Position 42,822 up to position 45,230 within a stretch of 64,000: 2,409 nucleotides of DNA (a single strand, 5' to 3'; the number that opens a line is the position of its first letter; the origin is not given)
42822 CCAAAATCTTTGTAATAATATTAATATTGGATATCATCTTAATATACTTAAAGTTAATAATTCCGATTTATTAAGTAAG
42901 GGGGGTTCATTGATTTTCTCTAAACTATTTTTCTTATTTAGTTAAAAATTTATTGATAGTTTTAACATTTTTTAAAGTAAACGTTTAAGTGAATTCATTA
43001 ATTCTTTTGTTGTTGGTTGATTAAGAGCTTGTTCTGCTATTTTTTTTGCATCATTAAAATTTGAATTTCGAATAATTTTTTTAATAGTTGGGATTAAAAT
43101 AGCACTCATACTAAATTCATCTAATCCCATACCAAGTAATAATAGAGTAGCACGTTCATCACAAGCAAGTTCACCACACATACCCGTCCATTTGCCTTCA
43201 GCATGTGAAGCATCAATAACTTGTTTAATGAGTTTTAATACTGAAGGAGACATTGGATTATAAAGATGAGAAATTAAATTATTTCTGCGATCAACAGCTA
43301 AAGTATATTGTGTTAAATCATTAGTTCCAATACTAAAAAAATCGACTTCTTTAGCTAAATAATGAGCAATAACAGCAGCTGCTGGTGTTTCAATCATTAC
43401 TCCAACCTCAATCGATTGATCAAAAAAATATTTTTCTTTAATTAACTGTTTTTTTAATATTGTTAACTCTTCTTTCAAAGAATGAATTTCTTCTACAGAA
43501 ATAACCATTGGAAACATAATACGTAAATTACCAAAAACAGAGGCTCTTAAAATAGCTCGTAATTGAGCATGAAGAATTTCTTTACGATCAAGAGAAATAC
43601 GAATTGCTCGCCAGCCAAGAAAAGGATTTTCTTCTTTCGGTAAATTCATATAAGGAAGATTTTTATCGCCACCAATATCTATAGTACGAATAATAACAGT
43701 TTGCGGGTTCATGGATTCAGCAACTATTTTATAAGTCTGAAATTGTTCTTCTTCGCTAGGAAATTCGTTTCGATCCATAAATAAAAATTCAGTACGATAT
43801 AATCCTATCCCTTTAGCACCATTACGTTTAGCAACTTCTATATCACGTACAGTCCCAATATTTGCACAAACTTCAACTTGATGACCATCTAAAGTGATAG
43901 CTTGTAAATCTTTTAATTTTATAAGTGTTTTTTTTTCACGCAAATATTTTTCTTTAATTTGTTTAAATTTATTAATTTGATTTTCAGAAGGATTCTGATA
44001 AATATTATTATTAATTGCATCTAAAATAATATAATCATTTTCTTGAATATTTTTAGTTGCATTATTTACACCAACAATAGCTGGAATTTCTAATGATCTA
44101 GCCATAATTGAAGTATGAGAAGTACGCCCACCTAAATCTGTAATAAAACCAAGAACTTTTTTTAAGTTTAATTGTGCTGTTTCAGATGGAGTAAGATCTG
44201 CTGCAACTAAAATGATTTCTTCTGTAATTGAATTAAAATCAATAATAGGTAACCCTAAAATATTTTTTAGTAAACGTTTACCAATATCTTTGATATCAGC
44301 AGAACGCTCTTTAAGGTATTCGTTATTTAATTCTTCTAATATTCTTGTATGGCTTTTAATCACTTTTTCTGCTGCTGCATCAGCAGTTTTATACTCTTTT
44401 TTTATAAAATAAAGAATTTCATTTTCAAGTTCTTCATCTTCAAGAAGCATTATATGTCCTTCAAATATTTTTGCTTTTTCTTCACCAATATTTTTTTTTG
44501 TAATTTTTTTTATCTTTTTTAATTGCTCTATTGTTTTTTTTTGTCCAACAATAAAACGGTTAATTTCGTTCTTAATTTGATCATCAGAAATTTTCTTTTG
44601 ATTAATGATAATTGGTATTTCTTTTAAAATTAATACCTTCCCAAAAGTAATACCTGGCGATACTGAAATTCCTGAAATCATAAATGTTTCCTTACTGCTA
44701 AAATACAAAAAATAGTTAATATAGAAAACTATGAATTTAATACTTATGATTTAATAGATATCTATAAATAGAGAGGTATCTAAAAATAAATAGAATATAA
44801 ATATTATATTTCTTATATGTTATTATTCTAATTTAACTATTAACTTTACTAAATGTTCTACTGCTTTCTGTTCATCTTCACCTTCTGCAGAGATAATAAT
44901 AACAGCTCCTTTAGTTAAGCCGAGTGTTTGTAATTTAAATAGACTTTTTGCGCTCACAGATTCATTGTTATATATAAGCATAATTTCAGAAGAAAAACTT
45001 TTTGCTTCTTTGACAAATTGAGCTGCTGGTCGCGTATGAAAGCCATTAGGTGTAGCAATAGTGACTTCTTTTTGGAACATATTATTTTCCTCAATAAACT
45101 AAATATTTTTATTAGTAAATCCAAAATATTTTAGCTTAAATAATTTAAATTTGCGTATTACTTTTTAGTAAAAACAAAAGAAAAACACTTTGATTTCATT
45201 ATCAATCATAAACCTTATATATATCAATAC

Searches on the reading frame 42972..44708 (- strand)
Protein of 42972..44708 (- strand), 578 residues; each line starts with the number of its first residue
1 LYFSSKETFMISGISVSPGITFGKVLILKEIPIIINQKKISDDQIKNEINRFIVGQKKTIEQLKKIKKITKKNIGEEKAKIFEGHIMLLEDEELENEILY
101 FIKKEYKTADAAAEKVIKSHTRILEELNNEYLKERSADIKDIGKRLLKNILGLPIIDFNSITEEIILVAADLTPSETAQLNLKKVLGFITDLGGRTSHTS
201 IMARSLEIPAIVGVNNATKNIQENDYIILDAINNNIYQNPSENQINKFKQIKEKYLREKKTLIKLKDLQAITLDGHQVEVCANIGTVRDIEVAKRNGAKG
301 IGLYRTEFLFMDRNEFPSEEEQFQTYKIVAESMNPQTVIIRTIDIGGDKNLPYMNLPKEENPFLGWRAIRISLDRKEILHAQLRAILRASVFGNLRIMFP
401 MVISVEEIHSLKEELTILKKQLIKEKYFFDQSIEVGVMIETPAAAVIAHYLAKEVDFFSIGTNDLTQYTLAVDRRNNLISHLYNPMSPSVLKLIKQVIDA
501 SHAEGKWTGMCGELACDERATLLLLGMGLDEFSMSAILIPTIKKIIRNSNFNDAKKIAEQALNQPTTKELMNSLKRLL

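Call 8: search_protein_families(library=ncbifam, proteins=[window:42972-44708:-])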
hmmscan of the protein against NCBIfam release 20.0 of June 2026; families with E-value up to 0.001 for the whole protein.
window:42972-44708:- (578 aa): 25 families
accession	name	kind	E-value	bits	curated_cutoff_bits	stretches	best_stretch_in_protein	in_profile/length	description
NF008382.0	PRK11177.1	equivalog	0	1016.7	824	1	10-576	1-567/575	phosphoenolpyruvate-protein phosphotransferase PtsI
TIGR01417.1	PTS_I_fam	equivalog_domain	1.5e-239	796.1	341.7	1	11-573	1-563/565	phosphoenolpyruvate--protein phosphotransferase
NF008283.0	PRK11061.1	equivalog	8.7e-124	414.4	583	1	3-574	163-731/748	phosphoenolpyruvate--protein phosphotransferase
NF005057.0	PRK06464.1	equivalog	6.9e-67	226.1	598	2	327-548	562-787/798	phosphoenolpyruvate synthase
TIGR01418.1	PEP_synth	equivalog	4.2e-63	213.9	739.75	2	327-535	556-768/784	pyruvate, water dikinase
TIGR01828.1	pyru_phos_dikin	equivalog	3.7e-40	137.7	843.45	2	358-476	651-775/865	pyruvate, phosphate dikinase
NF008478.1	PRK11377.1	equivalog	2.9e-36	125.5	520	1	15-236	252-470/473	dihydroxyacetone kinase phosphoryl donor subunit DhaM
NF006153.0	PRK08296.1-5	subfamily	4.2e-09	35.3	578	1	159-232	528-599/608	hypothetical protein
NF052631.1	prodigiosin_PigC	equivalog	1.2e-08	33.3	1300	1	164-232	809-875/883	prodigiosin ligase PigC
NF004882.0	PRK06241.2-3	equivalog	1.3e-08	33.4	850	1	182-238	762-818/827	phosphoenolpyruvate synthase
NF006151.0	PRK08296.1-3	equivalog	2.7e-08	32.8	693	1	157-231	523-595/604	hypothetical protein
NF004978.0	PRK06354.1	subfamily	7e-08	31.4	462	1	158-239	506-585/590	pyruvate kinase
NF004878.0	PRK06241.1-3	subfamily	2.9e-07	29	945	1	166-231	818-881/891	phosphoenolpyruvate synthase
NF004879.0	PRK06241.1-4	equivalog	3.2e-07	28.8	976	1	49-229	676-858/868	phosphoenolpyruvate synthase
NF004877.0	PRK06241.1-2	subfamily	3.5e-07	28.9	866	1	161-231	792-860/869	phosphoenolpyruvate synthase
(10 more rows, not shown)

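Call 17: find_encoding_contigs(protein=window:42972-44681:-, flank=10000, max_places=10)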
Protein window:42972-44681:- (569 aa): 1 contig read that carries it; 1 place shown.
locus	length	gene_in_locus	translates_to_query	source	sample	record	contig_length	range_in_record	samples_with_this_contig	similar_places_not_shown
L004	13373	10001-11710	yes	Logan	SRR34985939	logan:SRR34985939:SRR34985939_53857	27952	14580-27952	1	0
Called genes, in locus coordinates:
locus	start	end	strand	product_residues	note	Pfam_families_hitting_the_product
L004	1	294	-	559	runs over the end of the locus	PF00575:S1, PF23459:S1_RRP5 (faint), PF00575:S1, PF21710:Spt6_S1 (faint), PF00575:S1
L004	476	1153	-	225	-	PF02224:Cytidylate_kin, PF13189:Cytidylate_kin2 (weak), PF13238:AAA_18 (faint), PF13207:AAA_17 (faint)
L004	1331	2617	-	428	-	PF00275:EPSP_synthase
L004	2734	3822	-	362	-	PF00266:Aminotran_5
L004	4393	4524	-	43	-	-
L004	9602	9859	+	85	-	PF00381:PTS-HPr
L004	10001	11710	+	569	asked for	PF05524:PEP-utilisers_N, PF00391:PEP-utilizers, PF02896:PEP-utilizers_C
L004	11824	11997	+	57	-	-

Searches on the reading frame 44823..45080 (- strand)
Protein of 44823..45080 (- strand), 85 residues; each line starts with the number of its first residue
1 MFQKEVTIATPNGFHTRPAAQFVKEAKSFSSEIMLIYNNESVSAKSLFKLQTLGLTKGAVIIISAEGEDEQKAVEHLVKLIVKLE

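Call 8: search_protein_families(library=ncbifam, proteins=[window:44823-45080:-])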
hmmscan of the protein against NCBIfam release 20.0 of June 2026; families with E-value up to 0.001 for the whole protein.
window:44823-45080:- (85 aa): 9 families
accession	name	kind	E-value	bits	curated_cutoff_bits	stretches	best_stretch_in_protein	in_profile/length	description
NF008104.0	PRK10850.1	equivalog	8.3e-45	150.8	153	1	1-85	1-85/85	phosphocarrier protein Hpr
TIGR01003.1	PTS_HPr_family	subfamily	2.9e-27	94.4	47.9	1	1-81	1-81/82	HPr family phosphocarrier protein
NF010354.0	PRK13782.1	equivalog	1e-21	76.7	123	1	1-81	1-81/85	HPr family phosphocarrier protein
NF010352.0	PRK13780.1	equivalog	1.5e-18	66.4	110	1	1-81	1-81/88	phosphocarrier protein HPr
NF041319.1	PTS-HPr_Halo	equivalog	8.2e-17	61.4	140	1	4-81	3-83/87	phosphocarrier protein HPr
NF010351.0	PRK13779.1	equivalog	8.8e-14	51.2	766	1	7-82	296-374/503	bifunctional PTS system fructose-specific transporter subunit IIA/HPr protein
NF008319.0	PRK11109.1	equivalog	2.5e-13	50.1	302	1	3-81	287-368/376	fused PTS fructose transporter subunit IIA/HPr protein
NF008478.1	PRK11377.1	equivalog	1.4e-10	40.8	520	1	5-80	159-234/473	dihydroxyacetone kinase phosphoryl donor subunit DhaM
NF008146.0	PRK10897.1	equivalog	6.2e-09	36.1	119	1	3-81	4-83/90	PTS phosphocarrier protein NPr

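Call 43: find_encoding_contigs(protein=window:44823-45080:-, flank=10000, max_places=10)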
Protein window:44823-45080:- (85 aa): 5 contigs read that carry it; 4 places shown.
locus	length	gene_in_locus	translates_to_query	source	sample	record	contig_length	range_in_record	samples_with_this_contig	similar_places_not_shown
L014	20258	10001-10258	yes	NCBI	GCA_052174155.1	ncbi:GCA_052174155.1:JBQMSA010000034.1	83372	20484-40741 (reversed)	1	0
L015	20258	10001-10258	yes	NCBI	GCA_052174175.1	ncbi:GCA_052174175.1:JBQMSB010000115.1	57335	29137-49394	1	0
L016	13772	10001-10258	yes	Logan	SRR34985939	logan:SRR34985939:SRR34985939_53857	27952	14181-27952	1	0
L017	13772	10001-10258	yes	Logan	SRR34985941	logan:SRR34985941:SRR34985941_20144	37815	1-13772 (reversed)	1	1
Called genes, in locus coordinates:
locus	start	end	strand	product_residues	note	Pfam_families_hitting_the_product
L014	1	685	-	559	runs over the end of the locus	PF00575:S1, PF23459:S1_RRP5 (faint), PF00575:S1, PF21710:Spt6_S1 (faint), PF00575:S1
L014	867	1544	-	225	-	PF02224:Cytidylate_kin, PF13189:Cytidylate_kin2 (weak), PF13238:AAA_18 (faint), PF13207:AAA_17 (faint)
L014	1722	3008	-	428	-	PF00275:EPSP_synthase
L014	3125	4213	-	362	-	PF00266:Aminotran_5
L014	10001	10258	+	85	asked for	PF00381:PTS-HPr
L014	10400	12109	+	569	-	PF05524:PEP-utilisers_N, PF00391:PEP-utilizers, PF02896:PEP-utilizers_C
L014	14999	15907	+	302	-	PF01218:Coprogen_oxidas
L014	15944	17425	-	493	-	PF00350:Dynamin_N (faint), PF01926:MMR_HSR1, PF02421:FeoB_N, PF03193:RsgA_GTPase (faint), PF01926:MMR_HSR1, PF02421:FeoB_N, PF00009:GTP_EFTU, PF14714:KH_dom-like, +3 more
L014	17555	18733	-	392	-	PF01011:PQQ (faint), PF25293:Beta-prop_EMC1_N (faint), PF13360:PQQ_2, PF23727:Beta-prop_FAM234A_B (faint), PF13570:Beta-prop_ACSF4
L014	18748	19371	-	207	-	PF09976:TPR_21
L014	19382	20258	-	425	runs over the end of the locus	PF00152:tRNA-synt_2 (faint), PF13393:tRNA-synt_His, PF00587:tRNA-synt_2b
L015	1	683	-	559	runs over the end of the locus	PF00575:S1, PF23459:S1_RRP5 (faint), PF00575:S1, PF21710:Spt6_S1 (faint), PF00575:S1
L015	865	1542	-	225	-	PF02224:Cytidylate_kin, PF13189:Cytidylate_kin2 (weak), PF13238:AAA_18 (faint), PF13207:AAA_17 (faint)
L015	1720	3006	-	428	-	PF00275:EPSP_synthase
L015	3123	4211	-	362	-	PF00266:Aminotran_5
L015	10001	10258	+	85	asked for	PF00381:PTS-HPr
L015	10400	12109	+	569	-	PF05524:PEP-utilisers_N, PF00391:PEP-utilizers, PF02896:PEP-utilizers_C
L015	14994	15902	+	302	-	PF01218:Coprogen_oxidas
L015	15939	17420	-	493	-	PF00350:Dynamin_N (faint), PF01926:MMR_HSR1, PF02421:FeoB_N, PF03193:RsgA_GTPase (faint), PF01926:MMR_HSR1, PF02421:FeoB_N, PF00009:GTP_EFTU, PF14714:KH_dom-like, +3 more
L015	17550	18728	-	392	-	PF01011:PQQ (faint), PF25293:Beta-prop_EMC1_N (faint), PF13360:PQQ_2, PF23727:Beta-prop_FAM234A_B (faint), PF13570:Beta-prop_ACSF4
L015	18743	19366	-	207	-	PF09976:TPR_21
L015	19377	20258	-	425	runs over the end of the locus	PF00152:tRNA-synt_2 (faint), PF13393:tRNA-synt_His, PF00587:tRNA-synt_2b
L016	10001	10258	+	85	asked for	PF00381:PTS-HPr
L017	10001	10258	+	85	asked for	PF00381:PTS-HPr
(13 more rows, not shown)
